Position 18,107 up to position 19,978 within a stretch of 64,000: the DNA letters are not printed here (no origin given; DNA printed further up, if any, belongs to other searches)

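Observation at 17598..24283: Tightly coupled operon stacking three or four different 'executioner' hydrolases with secreted and membrane partners: candidate uncharacterised conflict or cell-death system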

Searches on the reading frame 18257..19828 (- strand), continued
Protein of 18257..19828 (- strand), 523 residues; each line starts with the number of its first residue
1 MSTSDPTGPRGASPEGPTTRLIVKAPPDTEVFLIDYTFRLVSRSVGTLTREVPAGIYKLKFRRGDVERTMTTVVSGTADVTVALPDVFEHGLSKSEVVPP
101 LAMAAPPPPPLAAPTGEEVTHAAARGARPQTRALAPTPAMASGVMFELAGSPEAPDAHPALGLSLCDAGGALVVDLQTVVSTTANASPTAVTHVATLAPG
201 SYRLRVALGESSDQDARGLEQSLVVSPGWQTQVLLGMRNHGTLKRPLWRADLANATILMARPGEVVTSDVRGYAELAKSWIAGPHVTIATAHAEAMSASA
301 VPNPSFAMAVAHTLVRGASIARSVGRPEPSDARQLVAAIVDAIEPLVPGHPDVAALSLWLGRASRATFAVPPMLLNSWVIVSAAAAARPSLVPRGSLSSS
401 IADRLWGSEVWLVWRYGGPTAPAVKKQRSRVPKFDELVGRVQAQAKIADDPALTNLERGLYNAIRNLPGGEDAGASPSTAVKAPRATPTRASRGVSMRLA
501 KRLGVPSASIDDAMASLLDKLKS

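Call 35: find_encoding_contigs(protein=P0007, flank=10000, max_places=2)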
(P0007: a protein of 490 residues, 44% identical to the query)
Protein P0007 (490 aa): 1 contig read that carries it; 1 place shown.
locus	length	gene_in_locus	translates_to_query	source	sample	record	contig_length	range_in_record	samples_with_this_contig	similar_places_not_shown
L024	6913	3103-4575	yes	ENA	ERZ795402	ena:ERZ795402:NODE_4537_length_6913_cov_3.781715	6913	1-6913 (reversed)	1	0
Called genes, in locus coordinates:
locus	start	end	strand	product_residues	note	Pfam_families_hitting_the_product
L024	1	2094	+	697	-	?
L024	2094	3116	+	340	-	PF00656:Peptidase_C14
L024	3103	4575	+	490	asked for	-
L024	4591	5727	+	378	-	PF20256:MoCoBD_2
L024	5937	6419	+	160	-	PF00111:Fer2 (weak), PF01799:Fer2_2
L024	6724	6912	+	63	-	?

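Call 44: predict_structure(alignment_id=A1)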
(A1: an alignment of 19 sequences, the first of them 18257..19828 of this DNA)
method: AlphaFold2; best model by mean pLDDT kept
length: 523 residues; sequences in the alignment: 19
mean_pLDDT: 74.7   pTM: 0.74
mean pLDDT of the five models: 74.7, 74.3, 73.3, 72.5, 70.2
residues with pLDDT >= 90: 165; 70-90: 214; 50-70: 40; < 50: 104
segments of 3 or more residues with pLDDT < 50: 1-14, 91-140, 211-215, 418-429, 469-491
pLDDT, mean of each block of 10 residues (from residue 1): 38 64 90 92 92 93 87 88 77 36 30 28 28 34 87 86 91 90 60 90 88 62 93 91 88 91 80 84 84 82 86 91 84 93 92 95 85 93 88 88 80 74 42 70 69 78 69 33 33 66 78 80 69
secondary structure, 60 per line:
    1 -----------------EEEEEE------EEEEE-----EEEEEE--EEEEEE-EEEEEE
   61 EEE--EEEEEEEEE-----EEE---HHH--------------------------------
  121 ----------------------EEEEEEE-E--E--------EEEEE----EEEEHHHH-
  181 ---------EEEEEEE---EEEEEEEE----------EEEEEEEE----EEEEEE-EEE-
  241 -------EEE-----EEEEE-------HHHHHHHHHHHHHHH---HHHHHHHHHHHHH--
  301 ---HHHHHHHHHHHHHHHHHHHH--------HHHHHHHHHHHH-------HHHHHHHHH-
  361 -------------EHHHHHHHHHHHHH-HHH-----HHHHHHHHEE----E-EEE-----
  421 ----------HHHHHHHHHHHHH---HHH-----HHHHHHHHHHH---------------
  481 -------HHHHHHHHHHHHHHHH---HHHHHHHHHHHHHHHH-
elements in order: E18-23 E30-34 E40-45 E48-53 E55-63 E66-74 E80-82 E143-149 E163-167 E172-175 H176-179 E190-196 E200-207 E218-225 E230-235 E237-239 E248-250 E256-260 H268-282 H286-298 H304-323 H332-343 H351-359 H375-387 H397-404 E413-415 H431-443 H455-465 H488-503 H507-522

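Call 47: fold_search(model_id=the predicted structure, library=pdb)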
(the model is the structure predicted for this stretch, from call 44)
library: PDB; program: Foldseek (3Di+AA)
matches with E <= 10: 309; with E <= 0.001: 1
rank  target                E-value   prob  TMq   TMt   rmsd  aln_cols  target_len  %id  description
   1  7pmy_A                4.0e-04  0.80  0.11  0.09  25.0       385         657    9  HsPepT2 bound to Ala-Phe in the inward facing partially occluded conformation (released 2021-10-20)
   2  6fwv_A                1.7e-03  1.00  0.16  0.16  12.0       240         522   10  The Bacillus anthracis TIE protein (released 2018-08-08)
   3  7s8u                  1.7e-03  0.60  0.13  0.10  24.7       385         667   10  Cryo-EM structure of a mammalian peptide transporter (PepT1/slc15a1) in nanodisc (released 2022-07-20)
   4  4v4c_B                2.7e-03  1.00  0.12  0.21   3.4        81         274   11  Crystal Structure of Pyrogallol-Phloroglucinol Transhydroxylase from Pelobacter acidigallici (released 2014-07-09)
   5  5a9i_A                5.3e-03  0.91  0.12  0.27  16.5       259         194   10  Crystal structure of the extracellular domain of PepT2 (released 2015-09-09)
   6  7pmx_A                5.6e-03  0.63  0.15  0.12  26.0       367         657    8  HsPepT1 bound to Ala-Phe in the outward facing open conformation (released 2021-10-20)
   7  9k1u_D                7.7e-03  1.00  0.11  0.64   3.0        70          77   18  crystal structure of Rtks and Ppka complex (released 2025-10-22)
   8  9k1u_B                1.7e-02  1.00  0.11  0.64   3.7        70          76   18  crystal structure of Rtks and Ppka complex (released 2025-10-22)
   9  6hif_Y                1.8e-02  1.00  0.11  0.62   2.2        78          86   15  Kuenenia stuttgartiensis hydrazine dehydrogenase complex (released 2019-04-17)
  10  7t0o_M                2.2e-02  0.28  0.11  0.15  21.2       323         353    8  cryoEM reconstruction of the HIV gp140 in complex with the extracellular domains of CD4 and the adnectin domain of Com (released 2022-01-12)
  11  7t0o_L                2.2e-02  0.28  0.11  0.15  21.2       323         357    8  cryoEM reconstruction of the HIV gp140 in complex with the extracellular domains of CD4 and the adnectin domain of Com (released 2022-01-12)
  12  3e8v                  2.8e-02  1.00  0.11  0.53   4.1        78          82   10  Crystal structure of a possible transglutaminase-family protein proteolytic fragment from Bacteroides fragilis (released 2008-09-02)
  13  7t0r_A                2.9e-02  0.21  0.11  0.14  20.6       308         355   11  Crystal structure of the anti-CD4 adnectin 6940_B01 as a complex with the extracellular domains of CD4 and ibalizumab  (released 2022-01-12)
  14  7t0o_H                3.4e-02  0.20  0.11  0.15  22.0       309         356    9  cryoEM reconstruction of the HIV gp140 in complex with the extracellular domains of CD4 and the adnectin domain of Com (released 2022-01-12)
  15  7pq4_MODEL_1_A        3.8e-02  1.00  0.09  0.49  13.0        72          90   15  NMR Structure of RgpB C-terminal Domain (released 2022-09-28)
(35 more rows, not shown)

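Call 48: find_related_loci(query=A2, collection=viral_contigs, flank=10000)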
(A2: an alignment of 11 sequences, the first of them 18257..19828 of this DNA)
Query A2 (523 aa) in viral_contigs; peptide patterns used: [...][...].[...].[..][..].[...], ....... (x = any residue, [..] = any of these).
48 stretches matched a pattern, but none encodes a relative of the query by tblastn (E <= 1e-3).

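Call 49: find_related_loci(query=A2, collection=metagenome_contigs, flank=10000)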
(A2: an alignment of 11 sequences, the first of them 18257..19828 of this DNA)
Query A2 (523 aa) in metagenome_contigs; peptide patterns used: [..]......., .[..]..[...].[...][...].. (x = any residue, [..] = any of these).
214 stretches matched a pattern; 68 encode a relative of the query (tblastn E <= 1e-3); 68 distinct loci.
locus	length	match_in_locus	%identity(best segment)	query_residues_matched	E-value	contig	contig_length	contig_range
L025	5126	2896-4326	33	15-521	4e-50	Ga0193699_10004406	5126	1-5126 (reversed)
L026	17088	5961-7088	35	13-414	1e-48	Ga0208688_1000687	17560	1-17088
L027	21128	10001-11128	35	13-414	1e-48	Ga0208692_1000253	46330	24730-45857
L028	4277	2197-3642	32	20-522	3e-48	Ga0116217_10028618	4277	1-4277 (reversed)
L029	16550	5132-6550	31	1-521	3e-47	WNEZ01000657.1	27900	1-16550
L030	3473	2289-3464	32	19-414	2e-47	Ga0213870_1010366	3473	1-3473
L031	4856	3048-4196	33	1-414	6e-44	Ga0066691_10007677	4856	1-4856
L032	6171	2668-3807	33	17-418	1e-43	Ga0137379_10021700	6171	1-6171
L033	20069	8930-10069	33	17-418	1e-43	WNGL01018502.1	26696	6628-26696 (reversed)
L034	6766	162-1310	33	1-414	6e-43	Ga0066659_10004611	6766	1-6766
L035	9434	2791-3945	32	12-415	5e-43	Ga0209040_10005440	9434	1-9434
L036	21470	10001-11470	29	19-522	1e-41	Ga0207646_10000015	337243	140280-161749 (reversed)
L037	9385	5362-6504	31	1-416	9e-40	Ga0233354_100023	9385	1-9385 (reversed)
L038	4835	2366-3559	30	6-429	6e-39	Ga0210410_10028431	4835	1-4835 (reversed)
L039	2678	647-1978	30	4-464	2e-38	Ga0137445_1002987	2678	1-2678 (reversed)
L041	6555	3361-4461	33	30-423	3e-37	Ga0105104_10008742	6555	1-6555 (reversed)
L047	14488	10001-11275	28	1-448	1e-35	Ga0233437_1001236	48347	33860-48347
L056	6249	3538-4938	29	16-523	9e-33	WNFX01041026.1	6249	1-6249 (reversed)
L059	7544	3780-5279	28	13-511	4e-32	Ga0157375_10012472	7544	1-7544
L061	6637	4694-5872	29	12-414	3e-29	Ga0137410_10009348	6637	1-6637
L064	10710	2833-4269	27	1-520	7e-28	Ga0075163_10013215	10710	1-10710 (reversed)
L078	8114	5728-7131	24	22-521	3e-19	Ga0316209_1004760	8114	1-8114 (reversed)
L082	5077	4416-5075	31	17-249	7e-16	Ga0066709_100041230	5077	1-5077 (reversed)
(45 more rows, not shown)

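Call 53: search_protein_families(library=pfam, proteins=[L047:7478-8995:+, L061:2150-3697:+, L078:3226-4710:+, L059:5335-6780:+, L064:4498-5946:+, L082:628-2685:+, L064:284-1771:+, L013:2036-6916:+, L056:3520-5601:+, L021:3-1988:+], max_evalue=0.01)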
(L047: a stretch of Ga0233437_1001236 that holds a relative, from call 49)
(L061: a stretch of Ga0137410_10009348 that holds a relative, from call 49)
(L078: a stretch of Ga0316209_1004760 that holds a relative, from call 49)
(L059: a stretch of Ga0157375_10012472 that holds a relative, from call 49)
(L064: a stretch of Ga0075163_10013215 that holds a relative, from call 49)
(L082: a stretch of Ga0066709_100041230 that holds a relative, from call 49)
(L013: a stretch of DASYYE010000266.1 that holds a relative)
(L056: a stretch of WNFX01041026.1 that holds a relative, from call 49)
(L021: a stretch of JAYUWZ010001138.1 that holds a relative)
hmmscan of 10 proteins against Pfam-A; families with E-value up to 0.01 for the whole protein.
L047:7478-8995:+ (505 aa): 1 family
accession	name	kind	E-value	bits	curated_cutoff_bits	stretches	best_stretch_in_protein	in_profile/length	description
PF12697.13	Abhydrolase_6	-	0.0053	17.9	26.3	0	301-373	46-94/217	Alpha/beta hydrolase family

L061:2150-3697:+ (515 aa): 2 families
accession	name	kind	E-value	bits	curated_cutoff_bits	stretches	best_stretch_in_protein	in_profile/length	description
PF12697.13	Abhydrolase_6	-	0.004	18.3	26.3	1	329-466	53-169/217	Alpha/beta hydrolase family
PF12146.15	Hydrolase_4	-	0.0052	16.5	27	0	337-392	73-125/239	Serine aminopeptidase, S33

L078:3226-4710:+ (494 aa): 0 families

L059:5335-6780:+ (481 aa): 1 family
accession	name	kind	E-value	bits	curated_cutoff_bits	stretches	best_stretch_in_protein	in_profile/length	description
PF01364.23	Peptidase_C25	-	9.4e-06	25.5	23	1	167-205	120-160/374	Peptidase family C25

L064:4498-5946:+ (482 aa): 2 families
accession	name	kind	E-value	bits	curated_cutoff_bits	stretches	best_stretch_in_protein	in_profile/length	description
PF01364.23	Peptidase_C25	-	3.7e-06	26.9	23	0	160-203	127-168/374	Peptidase family C25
PF12770.12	CHAT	-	0.0095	15.8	24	0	204-266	96-158/289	CHAT domain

L082:628-2685:+ (685 aa): 3 families
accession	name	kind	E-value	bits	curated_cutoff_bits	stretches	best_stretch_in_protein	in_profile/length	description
PF01223.29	Endonuclease_NS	-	1.6e-42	146.1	23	1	441-657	4-217/223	DNA/RNA non-specific endonuclease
PF13365.12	Trypsin_2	-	1.2e-14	55.7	27.6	1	134-306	1-144/144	Trypsin-like peptidase domain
PF00089.32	Trypsin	-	2.2e-06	28.1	20.6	1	127-310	23-198/220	Trypsin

L064:284-1771:+ (495 aa): 3 families
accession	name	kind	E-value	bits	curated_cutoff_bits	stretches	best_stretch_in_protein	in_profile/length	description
PF01183.26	Glyco_hydro_25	-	3.1e-33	116.1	27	1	50-233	1-180/180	Glycosyl hydrolases family 25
PF00413.30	Peptidase_M10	-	4.3e-05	23.9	24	1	368-408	102-127/159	Matrixin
PF01400.30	Astacin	-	6e-05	23.2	22.5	1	298-409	2-98/189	Astacin (Peptidase family M12A)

L013:2036-6916:+ (1626 aa): 4 families
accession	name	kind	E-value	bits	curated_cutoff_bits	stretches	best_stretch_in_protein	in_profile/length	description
PF05729.18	NACHT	-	1.7e-05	25.1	26.7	1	722-876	4-162/167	NACHT domain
PF14012.11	DUF4229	-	0.0056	17.1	27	0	625-678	12-59/68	Protein of unknown function (DUF4229)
PF25199.1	nSTAND_NTPase5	-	0.0058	16.9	34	0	694-769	14-93/145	Novel STAND NTPase 5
PF13191.12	AAA_16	-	0.01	16.8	32.6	1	699-842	3-134/167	AAA ATPase domain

L056:3520-5601:+ (693 aa): 1 family
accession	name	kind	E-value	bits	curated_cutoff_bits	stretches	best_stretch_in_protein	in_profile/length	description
PF06439.18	3keto-disac_hyd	-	1.6e-32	113.5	26.8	1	485-691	1-187/187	3-keto-disaccharide hydrolase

L021:3-1988:+ (661 aa): 0 families

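Call 57: search_solved_structures(query=A1, max_evalue=1)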
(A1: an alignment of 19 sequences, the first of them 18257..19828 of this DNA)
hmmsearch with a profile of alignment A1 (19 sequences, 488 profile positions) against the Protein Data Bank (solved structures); distinct sequences matched with E-value up to 1: 2.
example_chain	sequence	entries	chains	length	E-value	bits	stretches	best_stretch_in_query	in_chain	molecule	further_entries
8dky_A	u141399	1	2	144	0.2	13.3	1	110-185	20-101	ABC transporter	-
6o14_A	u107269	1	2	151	0.23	13.1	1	110-185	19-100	ABC transporter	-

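Call 72: search_protein_representatives(alignment_id=A1)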
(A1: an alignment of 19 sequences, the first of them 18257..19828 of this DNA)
Query: 19 sequences, 488 profile positions. Proteins with E-value up to 0.001 (for the whole library): 2687; up to 1e-10: 2292; up to 1e-30: 1444. The best 150 are listed.
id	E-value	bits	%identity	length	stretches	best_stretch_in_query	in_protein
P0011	2.6e-175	600.1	-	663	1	1-485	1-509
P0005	6.3e-166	569.1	-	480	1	1-485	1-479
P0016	2.5e-164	563.8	-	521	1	1-486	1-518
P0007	5.0e-161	552.9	-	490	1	1-486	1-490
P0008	7.2e-156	535.9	-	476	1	1-486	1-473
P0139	1.3e-155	535.1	-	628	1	1-486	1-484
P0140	3.2e-155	533.8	-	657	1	1-486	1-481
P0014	2.4e-153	527.6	-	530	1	7-487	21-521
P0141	1.1e-151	522.2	-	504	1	1-486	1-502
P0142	1.3e-149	515.3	-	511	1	1-485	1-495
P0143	2.1e-147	508.0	-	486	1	10-486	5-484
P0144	3.2e-146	504.1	-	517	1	2-486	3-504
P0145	8.7e-144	496.1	-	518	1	1-486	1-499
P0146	4.7e-143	493.7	-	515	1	4-486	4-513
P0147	2.6e-142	491.2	-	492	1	1-486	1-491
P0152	3.9e-138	477.4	-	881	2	9-485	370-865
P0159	6.5e-135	466.8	-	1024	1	1-485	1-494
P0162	3.8e-133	461.0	-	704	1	1-486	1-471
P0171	1.7e-130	452.2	-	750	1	17-487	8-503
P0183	4.7e-126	437.6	-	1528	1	1-486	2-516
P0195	9.0e-124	430.1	-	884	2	4-486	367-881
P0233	2.4e-115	402.3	-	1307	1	1-486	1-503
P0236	8.9e-115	400.4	-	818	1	8-412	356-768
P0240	1.9e-114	399.3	-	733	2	10-432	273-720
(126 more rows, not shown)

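Call 73: search_protein_families(library=pfam, proteins=[P0152, P0195, P0236, P0240, P0159, P0183, P0233, P0140, P0162, P0171], max_evalue=0.001)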
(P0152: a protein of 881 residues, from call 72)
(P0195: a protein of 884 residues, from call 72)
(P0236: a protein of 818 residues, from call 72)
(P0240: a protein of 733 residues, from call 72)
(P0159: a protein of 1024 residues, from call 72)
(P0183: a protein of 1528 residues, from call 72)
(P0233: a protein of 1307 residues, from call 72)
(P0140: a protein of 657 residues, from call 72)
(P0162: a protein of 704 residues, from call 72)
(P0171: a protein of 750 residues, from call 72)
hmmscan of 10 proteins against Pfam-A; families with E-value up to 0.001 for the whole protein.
P0152 (881 aa): 1 family
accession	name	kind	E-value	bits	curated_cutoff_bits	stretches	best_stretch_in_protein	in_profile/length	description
PF00656.27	Peptidase_C14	-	1.1e-07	32.3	21.4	1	11-232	2-198/233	Caspase domain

P0195 (884 aa): 1 family
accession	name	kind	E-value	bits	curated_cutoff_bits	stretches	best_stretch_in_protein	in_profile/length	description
PF00656.27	Peptidase_C14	-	4.7e-09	36.7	21.4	1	6-257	3-214/233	Caspase domain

P0236 (818 aa): 0 families

P0240 (733 aa): 0 families

P0159 (1024 aa): 0 families

P0183 (1528 aa): 4 families
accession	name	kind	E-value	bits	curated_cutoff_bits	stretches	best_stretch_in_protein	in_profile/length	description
PF05729.18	NACHT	-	5.2e-07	30.1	26.7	1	682-831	3-162/167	NACHT domain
PF20703.3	nSTAND1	-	2.5e-05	24.5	27.1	1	661-800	18-158/379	Novel STAND NTPase 1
PF13191.12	AAA_16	-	0.00032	21.7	32.6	1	658-734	1-85/167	AAA ATPase domain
PF13401.12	AAA_22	-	0.0004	21.1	27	1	678-800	4-121/130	AAA domain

P0233 (1307 aa): 3 families
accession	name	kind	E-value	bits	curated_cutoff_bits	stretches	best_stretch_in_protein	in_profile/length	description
PF05729.18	NACHT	-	4.4e-07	30.3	26.7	1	656-807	1-156/167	NACHT domain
PF13401.12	AAA_22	-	4.5e-05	24.2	27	1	654-744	4-95/130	AAA domain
PF13191.12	AAA_16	-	0.00013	22.9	32.6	1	635-723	2-67/167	AAA ATPase domain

P0140 (657 aa): 0 families

P0162 (704 aa): 0 families

P0171 (750 aa): 2 families
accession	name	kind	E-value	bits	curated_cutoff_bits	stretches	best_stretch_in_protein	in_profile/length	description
PF01400.30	Astacin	-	0.00018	21.7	22.5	1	576-665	21-99/189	Astacin (Peptidase family M12A)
PF00413.30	Peptidase_M10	-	0.00047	20.5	24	0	644-662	108-126/159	Matrixin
